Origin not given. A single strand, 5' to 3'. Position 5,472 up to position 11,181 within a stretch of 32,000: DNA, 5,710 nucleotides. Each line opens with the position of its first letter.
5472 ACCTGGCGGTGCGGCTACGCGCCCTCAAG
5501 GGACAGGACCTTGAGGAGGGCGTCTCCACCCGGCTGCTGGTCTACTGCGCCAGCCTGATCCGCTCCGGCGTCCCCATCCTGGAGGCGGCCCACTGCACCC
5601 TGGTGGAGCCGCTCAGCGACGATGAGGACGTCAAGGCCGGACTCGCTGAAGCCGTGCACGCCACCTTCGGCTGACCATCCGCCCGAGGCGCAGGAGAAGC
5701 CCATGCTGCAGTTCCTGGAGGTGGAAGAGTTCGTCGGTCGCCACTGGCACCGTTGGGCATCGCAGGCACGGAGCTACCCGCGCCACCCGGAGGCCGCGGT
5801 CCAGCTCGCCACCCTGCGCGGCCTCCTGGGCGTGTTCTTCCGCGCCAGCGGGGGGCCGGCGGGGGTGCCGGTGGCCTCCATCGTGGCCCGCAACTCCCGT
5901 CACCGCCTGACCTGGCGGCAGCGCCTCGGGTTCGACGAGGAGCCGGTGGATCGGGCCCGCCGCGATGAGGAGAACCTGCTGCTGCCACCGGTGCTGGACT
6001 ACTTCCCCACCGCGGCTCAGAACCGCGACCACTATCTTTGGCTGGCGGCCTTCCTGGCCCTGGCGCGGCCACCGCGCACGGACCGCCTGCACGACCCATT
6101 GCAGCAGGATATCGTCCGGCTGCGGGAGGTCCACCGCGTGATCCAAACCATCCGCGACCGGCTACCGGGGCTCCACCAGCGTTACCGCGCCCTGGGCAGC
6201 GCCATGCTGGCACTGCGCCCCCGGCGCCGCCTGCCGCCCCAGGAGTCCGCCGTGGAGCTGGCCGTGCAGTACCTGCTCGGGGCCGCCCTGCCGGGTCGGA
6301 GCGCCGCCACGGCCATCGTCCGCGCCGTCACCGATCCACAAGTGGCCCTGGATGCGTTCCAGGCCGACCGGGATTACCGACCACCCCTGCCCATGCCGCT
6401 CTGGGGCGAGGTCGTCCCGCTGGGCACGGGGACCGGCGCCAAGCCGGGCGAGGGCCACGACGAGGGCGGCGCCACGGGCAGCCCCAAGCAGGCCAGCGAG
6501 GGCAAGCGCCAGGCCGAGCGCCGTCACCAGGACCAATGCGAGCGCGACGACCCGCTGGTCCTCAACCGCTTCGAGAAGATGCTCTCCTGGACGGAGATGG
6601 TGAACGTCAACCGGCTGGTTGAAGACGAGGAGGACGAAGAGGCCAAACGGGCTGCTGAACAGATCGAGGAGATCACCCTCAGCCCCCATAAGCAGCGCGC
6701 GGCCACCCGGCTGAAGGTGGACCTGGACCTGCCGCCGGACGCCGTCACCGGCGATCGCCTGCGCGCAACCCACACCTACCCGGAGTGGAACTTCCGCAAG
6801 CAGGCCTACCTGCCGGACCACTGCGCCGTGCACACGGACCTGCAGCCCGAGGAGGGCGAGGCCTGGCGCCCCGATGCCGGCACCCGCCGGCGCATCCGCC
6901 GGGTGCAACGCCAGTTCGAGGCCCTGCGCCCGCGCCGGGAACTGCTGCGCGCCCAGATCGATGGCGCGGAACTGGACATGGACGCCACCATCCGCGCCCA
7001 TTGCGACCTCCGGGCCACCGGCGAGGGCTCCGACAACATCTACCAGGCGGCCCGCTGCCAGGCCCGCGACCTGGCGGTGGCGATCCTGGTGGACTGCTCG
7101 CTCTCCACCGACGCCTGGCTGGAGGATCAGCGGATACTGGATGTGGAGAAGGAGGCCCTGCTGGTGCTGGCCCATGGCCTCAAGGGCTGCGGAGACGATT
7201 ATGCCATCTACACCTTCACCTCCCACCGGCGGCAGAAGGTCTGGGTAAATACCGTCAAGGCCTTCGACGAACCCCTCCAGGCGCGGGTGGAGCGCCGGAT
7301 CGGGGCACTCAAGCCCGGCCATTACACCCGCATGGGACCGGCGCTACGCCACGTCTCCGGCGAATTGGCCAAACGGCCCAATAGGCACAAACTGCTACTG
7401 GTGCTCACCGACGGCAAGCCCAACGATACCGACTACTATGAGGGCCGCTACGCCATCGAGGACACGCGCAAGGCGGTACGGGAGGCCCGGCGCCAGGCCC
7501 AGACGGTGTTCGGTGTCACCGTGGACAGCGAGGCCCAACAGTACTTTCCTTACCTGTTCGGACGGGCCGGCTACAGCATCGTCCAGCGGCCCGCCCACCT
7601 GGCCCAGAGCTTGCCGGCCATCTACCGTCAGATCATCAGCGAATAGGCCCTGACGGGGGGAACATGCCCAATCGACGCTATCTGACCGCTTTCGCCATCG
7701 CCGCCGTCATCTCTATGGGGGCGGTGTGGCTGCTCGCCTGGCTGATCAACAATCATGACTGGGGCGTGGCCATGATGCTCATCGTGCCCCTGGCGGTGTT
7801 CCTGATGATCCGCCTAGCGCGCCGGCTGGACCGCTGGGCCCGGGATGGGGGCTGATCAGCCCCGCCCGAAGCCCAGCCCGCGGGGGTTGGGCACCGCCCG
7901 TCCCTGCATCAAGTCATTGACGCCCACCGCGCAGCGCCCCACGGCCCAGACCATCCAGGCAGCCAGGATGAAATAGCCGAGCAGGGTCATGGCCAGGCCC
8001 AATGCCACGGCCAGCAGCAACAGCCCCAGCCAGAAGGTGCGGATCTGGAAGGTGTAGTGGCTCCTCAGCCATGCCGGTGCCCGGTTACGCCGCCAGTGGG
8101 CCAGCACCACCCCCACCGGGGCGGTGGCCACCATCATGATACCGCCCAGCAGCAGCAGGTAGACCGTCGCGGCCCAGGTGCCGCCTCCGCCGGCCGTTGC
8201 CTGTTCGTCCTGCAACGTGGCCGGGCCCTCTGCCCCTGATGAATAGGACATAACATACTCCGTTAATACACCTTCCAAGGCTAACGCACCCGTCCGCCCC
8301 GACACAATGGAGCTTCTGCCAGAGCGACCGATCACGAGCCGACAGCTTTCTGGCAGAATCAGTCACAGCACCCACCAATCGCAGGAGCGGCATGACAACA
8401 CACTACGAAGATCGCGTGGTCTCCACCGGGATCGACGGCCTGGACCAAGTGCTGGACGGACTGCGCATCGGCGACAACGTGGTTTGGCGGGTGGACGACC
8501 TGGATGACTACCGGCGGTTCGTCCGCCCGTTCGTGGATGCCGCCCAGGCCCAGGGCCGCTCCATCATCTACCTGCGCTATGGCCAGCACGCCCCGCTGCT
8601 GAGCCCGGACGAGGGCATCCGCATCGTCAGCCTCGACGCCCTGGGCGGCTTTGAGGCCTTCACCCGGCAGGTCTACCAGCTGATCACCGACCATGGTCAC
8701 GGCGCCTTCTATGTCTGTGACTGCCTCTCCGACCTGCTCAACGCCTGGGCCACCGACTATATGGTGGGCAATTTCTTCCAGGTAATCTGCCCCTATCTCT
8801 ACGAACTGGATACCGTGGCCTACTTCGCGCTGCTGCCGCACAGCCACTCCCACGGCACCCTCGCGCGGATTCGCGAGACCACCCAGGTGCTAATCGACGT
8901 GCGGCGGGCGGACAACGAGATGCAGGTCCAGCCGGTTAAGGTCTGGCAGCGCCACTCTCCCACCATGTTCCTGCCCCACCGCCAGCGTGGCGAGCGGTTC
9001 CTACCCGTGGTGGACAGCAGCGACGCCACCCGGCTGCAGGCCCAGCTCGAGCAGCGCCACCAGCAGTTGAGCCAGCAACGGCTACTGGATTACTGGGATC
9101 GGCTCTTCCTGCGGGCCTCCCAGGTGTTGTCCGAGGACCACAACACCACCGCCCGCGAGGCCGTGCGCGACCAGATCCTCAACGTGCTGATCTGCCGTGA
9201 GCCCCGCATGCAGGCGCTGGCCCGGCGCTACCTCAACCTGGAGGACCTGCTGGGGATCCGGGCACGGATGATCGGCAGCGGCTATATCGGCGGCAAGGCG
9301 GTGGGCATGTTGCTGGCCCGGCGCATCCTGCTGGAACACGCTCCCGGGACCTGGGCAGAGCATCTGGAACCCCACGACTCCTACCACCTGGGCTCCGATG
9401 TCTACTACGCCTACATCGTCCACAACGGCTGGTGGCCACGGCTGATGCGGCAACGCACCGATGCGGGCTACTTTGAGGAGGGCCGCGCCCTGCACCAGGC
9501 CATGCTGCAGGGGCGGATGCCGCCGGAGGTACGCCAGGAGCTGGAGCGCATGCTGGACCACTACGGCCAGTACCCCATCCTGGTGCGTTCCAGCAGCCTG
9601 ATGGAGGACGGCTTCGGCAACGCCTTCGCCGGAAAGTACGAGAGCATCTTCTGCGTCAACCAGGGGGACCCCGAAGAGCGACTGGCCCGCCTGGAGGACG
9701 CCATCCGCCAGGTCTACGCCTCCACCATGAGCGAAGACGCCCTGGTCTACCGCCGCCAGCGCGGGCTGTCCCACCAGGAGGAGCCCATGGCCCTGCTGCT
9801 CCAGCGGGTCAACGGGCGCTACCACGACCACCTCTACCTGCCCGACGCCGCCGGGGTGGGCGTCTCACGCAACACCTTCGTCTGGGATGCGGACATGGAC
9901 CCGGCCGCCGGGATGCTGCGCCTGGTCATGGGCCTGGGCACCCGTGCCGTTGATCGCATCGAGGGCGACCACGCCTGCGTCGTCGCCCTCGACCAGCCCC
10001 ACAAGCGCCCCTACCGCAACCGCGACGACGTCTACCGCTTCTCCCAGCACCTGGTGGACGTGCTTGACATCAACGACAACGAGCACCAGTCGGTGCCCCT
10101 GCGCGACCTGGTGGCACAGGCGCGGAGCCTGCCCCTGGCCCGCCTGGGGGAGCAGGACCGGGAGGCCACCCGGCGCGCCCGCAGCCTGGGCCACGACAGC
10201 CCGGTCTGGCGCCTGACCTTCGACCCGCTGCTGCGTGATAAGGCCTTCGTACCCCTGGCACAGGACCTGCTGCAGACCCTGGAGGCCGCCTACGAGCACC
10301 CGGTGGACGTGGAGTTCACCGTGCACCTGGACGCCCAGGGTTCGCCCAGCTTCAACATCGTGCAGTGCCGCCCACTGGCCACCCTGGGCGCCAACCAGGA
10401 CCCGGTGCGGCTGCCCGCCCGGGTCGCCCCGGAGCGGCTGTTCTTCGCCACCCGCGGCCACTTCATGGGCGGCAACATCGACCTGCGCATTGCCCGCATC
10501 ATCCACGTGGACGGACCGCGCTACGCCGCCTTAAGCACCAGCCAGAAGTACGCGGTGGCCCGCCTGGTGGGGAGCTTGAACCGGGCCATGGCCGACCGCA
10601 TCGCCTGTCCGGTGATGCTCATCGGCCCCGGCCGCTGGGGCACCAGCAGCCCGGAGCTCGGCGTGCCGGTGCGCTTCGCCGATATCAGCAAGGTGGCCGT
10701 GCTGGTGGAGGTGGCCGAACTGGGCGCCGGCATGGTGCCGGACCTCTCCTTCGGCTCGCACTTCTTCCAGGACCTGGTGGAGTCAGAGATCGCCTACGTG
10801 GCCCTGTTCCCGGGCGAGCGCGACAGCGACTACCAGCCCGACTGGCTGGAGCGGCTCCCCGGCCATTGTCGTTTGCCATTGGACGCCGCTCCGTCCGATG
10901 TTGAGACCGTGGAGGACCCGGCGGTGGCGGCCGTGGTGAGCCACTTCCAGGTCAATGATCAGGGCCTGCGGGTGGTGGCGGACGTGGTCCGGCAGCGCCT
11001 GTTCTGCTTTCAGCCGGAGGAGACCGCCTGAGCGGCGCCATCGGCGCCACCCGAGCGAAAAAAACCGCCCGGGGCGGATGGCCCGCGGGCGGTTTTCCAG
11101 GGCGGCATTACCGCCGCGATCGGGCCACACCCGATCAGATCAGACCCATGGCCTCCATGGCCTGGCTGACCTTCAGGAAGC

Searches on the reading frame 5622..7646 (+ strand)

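Call 23: search_protein_families(library=pfam, proteins=[window:5622-7646:+], max_evalue=0.00001)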
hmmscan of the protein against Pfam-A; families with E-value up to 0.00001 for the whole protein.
window:5622-7646:+ (674 aa): 2 families
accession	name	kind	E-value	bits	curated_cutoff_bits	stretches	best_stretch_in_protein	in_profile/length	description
PF00092.34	VWA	-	6e-07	30.3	23.8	1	486-637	2-142/174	von Willebrand factor type A domain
PF13519.12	VWA_2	-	6.5e-06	27.2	27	0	486-599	1-107/107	von Willebrand factor type A domain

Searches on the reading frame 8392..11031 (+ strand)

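Call 23: search_protein_families(library=pfam, proteins=[window:8392-11031:+], max_evalue=0.00001)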
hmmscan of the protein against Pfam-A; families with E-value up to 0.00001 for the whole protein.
window:8392-11031:+ (879 aa): 1 family
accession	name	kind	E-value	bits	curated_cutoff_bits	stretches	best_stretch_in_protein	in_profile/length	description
PF01326.24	PPDK_N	-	1.6e-44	153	27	1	298-669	3-316/328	Pyruvate phosphate dikinase, AMP/ATP-binding domain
